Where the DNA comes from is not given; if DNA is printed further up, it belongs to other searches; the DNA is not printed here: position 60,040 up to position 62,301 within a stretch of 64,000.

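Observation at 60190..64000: Uncharacterised redox module: polyferredoxin-MvhD fusion, GTTCAA-regulated small gene, TorD-like chaperone and a Tat-signal protein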

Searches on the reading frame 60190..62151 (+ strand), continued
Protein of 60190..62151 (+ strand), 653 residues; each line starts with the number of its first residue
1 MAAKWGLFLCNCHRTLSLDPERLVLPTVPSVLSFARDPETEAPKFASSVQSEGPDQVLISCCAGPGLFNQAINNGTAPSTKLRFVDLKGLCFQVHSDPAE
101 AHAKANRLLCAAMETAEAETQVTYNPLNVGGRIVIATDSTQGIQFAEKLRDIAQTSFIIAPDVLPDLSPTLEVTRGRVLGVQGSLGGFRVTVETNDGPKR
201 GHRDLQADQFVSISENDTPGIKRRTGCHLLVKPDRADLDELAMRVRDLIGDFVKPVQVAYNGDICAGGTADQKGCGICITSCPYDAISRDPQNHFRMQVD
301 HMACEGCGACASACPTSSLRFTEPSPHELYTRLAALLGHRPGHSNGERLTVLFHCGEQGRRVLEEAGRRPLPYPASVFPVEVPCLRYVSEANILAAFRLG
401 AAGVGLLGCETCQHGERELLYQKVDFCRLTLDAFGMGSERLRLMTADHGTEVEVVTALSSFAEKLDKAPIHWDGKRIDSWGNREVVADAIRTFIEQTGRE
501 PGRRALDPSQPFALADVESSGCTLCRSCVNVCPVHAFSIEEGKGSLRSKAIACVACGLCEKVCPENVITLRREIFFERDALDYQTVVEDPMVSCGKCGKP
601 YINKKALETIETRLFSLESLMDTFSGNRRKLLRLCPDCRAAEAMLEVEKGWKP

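Call 37: search_solved_structures(query=A1, max_evalue=0.01, show_alignments=1)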
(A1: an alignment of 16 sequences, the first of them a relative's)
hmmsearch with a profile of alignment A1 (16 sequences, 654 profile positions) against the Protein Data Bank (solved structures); distinct sequences matched with E-value up to 0.01: 88 (the best 60 are shown).
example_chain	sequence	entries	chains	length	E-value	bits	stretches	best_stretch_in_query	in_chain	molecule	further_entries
9sfi_A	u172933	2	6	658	1.1e-21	80.6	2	275-334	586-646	CoB--CoM heterodisulfide reductase iron-sulfur subunit A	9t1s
9sw6_G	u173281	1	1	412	6.4e-21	78.1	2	504-576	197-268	Polyferredoxin protein MvhB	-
5odc_A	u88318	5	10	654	3.5e-19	72.4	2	35-197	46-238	Heterodisulfide reductase, subunit A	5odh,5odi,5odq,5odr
8rvu_a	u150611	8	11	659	3.2e-16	62.6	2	275-340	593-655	H(2):CoB-CoM heterodisulfide,ferredoxin reductase subunit A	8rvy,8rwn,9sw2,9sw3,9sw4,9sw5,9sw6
9sfi_T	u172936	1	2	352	3.5e-16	62.4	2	275-327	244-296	4Fe-4S ferredoxin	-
5t5i_F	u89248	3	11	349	9.1e-16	61.1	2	518-574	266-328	Tungsten formylmethanofuran dehydrogenase subunit fwdF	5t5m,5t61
8rvv_A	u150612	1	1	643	1.2e-15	60.7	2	6-156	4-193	H(2):CoB-CoM heterodisulfide,ferredoxin reductase subunit A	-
9sw6_H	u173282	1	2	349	5.5e-15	58.5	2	513-575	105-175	Tungsten formylmethanofuran dehydrogenase, subunit F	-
9sfi_K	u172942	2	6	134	2.1e-12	50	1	348-472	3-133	F420-non-reducing hydrogenase subunit delta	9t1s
7z0s_F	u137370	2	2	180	4.7e-11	45.5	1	519-644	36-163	Formate hydrogenlyase subunit 6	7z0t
7bkb_A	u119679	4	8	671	1.2e-10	44.2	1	275-339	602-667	CoB--CoM heterodisulfide reductase iron-sulfur subunit A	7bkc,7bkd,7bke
9sfi_O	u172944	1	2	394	2.9e-09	39.6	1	509-575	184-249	Ferredoxin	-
7zc6_B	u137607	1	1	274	4.1e-09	39.1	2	276-326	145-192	RnfB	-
9sw2_D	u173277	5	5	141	9.4e-09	37.9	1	346-474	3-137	F420-non-reducing hydrogenase iron-sulfur subunit D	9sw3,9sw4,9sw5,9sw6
8rvu_F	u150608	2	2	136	4.1e-08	35.8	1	348-467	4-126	Methyl viologen-reducing hydrogenase, subunit D-related protein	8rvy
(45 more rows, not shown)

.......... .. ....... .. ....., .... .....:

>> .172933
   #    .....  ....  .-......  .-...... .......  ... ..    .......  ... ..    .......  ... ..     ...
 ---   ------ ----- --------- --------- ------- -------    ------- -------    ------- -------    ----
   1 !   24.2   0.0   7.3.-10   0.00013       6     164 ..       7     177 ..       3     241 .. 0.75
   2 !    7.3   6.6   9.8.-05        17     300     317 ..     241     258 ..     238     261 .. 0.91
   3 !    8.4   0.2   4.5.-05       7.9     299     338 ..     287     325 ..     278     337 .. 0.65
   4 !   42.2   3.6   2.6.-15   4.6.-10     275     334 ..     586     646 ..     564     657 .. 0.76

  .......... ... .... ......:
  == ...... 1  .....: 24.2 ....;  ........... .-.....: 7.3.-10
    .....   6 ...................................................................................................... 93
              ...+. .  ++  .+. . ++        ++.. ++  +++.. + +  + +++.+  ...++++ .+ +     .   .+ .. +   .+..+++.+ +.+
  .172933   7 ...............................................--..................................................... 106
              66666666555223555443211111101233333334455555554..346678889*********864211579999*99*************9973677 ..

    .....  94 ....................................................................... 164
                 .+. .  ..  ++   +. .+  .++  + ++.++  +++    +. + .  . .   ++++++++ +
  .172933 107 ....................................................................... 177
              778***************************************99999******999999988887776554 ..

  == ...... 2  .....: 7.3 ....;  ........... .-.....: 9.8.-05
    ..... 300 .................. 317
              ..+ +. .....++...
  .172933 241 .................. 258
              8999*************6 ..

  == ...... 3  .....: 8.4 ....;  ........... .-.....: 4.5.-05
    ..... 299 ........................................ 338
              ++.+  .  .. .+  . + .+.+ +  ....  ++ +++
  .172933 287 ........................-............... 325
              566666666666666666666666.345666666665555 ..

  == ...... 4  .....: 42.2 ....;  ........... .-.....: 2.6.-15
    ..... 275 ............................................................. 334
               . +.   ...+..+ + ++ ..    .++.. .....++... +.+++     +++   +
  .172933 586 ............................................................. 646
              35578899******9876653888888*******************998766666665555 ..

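Call 43: search_protein_families(library=pfam, proteins=[L012:5462-6250:+, L022:17583-18503:-], max_evalue=10)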
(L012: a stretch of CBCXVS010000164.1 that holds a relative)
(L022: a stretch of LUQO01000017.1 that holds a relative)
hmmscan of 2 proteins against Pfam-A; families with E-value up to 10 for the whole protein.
L012:5462-6250:+ (262 aa): 1 family
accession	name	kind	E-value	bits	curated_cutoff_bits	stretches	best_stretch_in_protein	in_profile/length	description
PF02634.21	FdhD-NarQ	-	1.7e-74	250.9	27.2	1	20-247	1-236/237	FdhD/NarQ family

L022:17583-18503:- (306 aa): 2 families
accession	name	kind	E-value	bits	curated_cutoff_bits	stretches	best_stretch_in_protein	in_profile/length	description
PF02634.21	FdhD-NarQ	-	8.4e-73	245.4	27.2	1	40-270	3-236/237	FdhD/NarQ family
PF03201.21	HMD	-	0.086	13.6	23.1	1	94-132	52-89/97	H2-forming N5,N10-methylene-tetrahydromethanopterin dehydrogenase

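Call 79: search_protein_families(library=ncbifam, proteins=[L023:14589-15482:+, L023:2448-2717:+, L031:13259-13507:+, L010:14087-14668:+, L012:5462-6250:+, L023:12423-13160:+, L031:12112-12873:+], max_evalue=0.01)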
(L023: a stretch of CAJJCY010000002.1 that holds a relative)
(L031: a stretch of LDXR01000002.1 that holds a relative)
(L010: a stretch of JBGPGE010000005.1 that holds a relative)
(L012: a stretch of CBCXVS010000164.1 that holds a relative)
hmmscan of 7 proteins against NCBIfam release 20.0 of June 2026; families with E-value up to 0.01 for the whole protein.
L023:14589-15482:+ (297 aa): 1 family
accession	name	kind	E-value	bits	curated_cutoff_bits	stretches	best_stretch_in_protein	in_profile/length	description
NF041772.1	tung_bind_TupA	equivalog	5.3e-66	222.7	400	1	50-294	13-262/266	tungstate ABC transporter substrate-binding protein TupA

L023:2448-2717:+ (89 aa): 1 family
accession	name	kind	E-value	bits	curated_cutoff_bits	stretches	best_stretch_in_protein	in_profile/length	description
TIGR02811.1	formate_TAT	hypoth_equivalog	7.4e-07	29.4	48.45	1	25-87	5-66/66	formate dehydrogenase region TAT target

L031:13259-13507:+ (82 aa): 2 families
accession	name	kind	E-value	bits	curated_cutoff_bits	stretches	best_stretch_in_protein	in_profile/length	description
TIGR02811.1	formate_TAT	hypoth_equivalog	2.5e-07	30.9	48.45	1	26-80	8-66/66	formate dehydrogenase region TAT target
TIGR01409.1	TAT_signal_seq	domain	0.00031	20.9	16.7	1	29-55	3-29/29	twin-arginine translocation signal domain-containing protein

L010:14087-14668:+ (193 aa): 23 families
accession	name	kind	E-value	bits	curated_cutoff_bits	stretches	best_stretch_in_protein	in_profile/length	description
TIGR01591.1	Fdh-alpha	equivalog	1e-32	113.1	666.25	1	68-193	2-128/672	formate dehydrogenase subunit alpha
NF012032.0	PRK15488.1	equivalog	5.2e-20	71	694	1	19-187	3-167/759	thiosulfate reductase PhsA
TIGR01553.1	formate-DH-alph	equivalog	3.7e-18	64.7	814.2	1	19-150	2-139/1009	formate dehydrogenase-N subunit alpha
NF047855.1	AssmNtatRedNasC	equivalog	1.2e-15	56.9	1100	1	65-191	21-150/708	assimilatory nitrate reductase catalytic subunit NasC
TIGR01973.1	NuoG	equivalog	3.7e-14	52.5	470.05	1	62-191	212-338/606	NADH-quinone oxidoreductase subunit NuoG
TIGR03479.1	DMSO_red_II_alp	subfamily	4.1e-13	48.3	984.75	1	67-189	61-195/913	molybdopterin-dependent oxidoreductase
NF041885.1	selenate_YnfE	exception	4.7e-13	47.9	1675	1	19-167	3-160/805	selenate/tellurate reductase subunit YnfE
TIGR02166.1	dmsA_ynfE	subfamily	5.1e-13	48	777.7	1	19-166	1-155/794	DMSO/selenate family reductase complex A subunit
NF010055.0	PRK13532.1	equivalog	6.5e-12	44.5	904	1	19-192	3-178/830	nitrate reductase catalytic subunit NapA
TIGR01706.1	NAPA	equivalog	2.5e-11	42.6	930.55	1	19-192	2-178/830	periplasmic nitrate reductase subunit alpha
NF041513.1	formate_DH_Act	exception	2.2e-10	39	1400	1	65-153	43-133/1067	formate dehydrogenase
TIGR01701.1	Fdhalpha-like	subfamily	1.3e-09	36.8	582.15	1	117-188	97-166/744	FdhF/YdeP family oxidoreductase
NF041884.1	selenate_YnfF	exception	1.4e-09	36.5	1650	1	19-163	1-153/798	selenate/tellurate reductase subunit YnfF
NF011566.1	PRK14990.1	exception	4.3e-09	34.9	1600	1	16-164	11-168/814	dimethylsulfoxide reductase subunit A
NF041323.1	Nitr_red_NasA_Halo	equivalog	1e-08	34.2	1000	1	72-188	3-120/673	assimilatory nitrate reductase NasA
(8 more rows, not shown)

L012:5462-6250:+ (262 aa): 2 families
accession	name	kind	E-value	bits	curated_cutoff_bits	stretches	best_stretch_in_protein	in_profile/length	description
TIGR00129.1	fdhD_narQ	equivalog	1.7e-60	204.3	140.9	1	17-247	3-235/237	formate dehydrogenase accessory sulfurtransferase FdhD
NF001943.0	PRK00724.1-2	equivalog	4.1e-55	186.7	269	1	5-247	11-272/274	formate dehydrogenase accessory sulfurtransferase FdhD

L023:12423-13160:+ (245 aa): 4 families
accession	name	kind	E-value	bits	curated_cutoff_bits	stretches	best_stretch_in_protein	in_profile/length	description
NF003442.0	PRK04976.1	equivalog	9.1e-16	58.4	132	1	9-205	10-207/211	molecular chaperone TorD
NF008632.0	PRK11621.1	equivalog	1.5e-11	44.3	162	1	21-197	20-183/203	Tat proofreading chaperone DmsD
TIGR03482.1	DMSO_red_II_cha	subfamily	3.2e-11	43.6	152.3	1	70-205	55-191/197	DMSO reductase family type II enzyme chaperone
NF042981.1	EthbenzDh_ebdD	equivalog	0.0013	18.5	360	1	110-208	120-217/222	ethylbenzene dehydrogenase subunit delta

L031:12112-12873:+ (253 aa): 3 families
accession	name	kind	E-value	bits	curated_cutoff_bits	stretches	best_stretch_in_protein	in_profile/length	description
NF003442.0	PRK04976.1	equivalog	8.3e-22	78.2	132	1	15-210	15-206/211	molecular chaperone TorD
NF008632.0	PRK11621.1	equivalog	3e-16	59.7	162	1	74-204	64-184/203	Tat proofreading chaperone DmsD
TIGR03482.1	DMSO_red_II_cha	subfamily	4.5e-09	36.6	152.3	1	76-210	54-190/197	DMSO reductase family type II enzyme chaperone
